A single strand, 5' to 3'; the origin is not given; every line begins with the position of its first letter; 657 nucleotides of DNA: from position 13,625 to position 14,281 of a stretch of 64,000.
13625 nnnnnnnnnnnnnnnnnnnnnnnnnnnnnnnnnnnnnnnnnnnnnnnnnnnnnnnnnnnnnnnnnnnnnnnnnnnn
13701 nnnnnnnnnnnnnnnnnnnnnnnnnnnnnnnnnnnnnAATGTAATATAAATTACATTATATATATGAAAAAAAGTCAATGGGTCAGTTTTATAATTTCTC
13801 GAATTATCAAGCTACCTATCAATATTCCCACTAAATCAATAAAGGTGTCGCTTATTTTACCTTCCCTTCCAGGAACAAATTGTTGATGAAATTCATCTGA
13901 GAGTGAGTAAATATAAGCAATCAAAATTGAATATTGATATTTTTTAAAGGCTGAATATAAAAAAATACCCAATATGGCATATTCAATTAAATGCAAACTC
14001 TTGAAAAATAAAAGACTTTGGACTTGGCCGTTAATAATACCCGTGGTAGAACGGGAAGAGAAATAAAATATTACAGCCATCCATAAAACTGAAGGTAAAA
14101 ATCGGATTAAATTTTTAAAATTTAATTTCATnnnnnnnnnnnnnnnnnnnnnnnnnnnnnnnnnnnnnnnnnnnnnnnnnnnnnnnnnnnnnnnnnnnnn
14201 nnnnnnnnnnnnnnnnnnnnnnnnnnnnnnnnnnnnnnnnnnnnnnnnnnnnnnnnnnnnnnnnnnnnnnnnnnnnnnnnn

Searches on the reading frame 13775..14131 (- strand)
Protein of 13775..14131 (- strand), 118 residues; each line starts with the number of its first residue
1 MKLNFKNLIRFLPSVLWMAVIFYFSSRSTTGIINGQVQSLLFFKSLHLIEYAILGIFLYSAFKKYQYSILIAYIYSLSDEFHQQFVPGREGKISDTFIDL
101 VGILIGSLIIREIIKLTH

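Call 3: search_protein_families(library=pfam, proteins=[window:13775-14131:-], max_evalue=0.1)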
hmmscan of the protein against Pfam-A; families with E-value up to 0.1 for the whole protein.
window:13775-14131:- (118 aa): 2 families
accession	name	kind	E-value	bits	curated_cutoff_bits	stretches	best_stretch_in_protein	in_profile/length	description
PF04892.17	VanZ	-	2e-17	64.4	30.1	1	13-111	4-123/126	VanZ like family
PF16504.10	SP24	-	0.04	14.3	30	1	6-63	68-127/147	Putative virion membrane protein of plant and insect virus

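Call 4: search_protein_families(library=ncbifam, proteins=[window:13775-14131:-], max_evalue=0.1)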
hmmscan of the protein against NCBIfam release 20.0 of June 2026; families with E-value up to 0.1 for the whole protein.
window:13775-14131:- (118 aa): 2 families
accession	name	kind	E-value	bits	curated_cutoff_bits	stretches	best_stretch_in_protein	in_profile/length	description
NF037970.1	vanZ_1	subfamily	4.3e-19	69.2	20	1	17-102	1-108/109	VanZ family protein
NF040843.1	SE2200_fam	equivalog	0.053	13.6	30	0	52-66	8-22/33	SE2200 family small protein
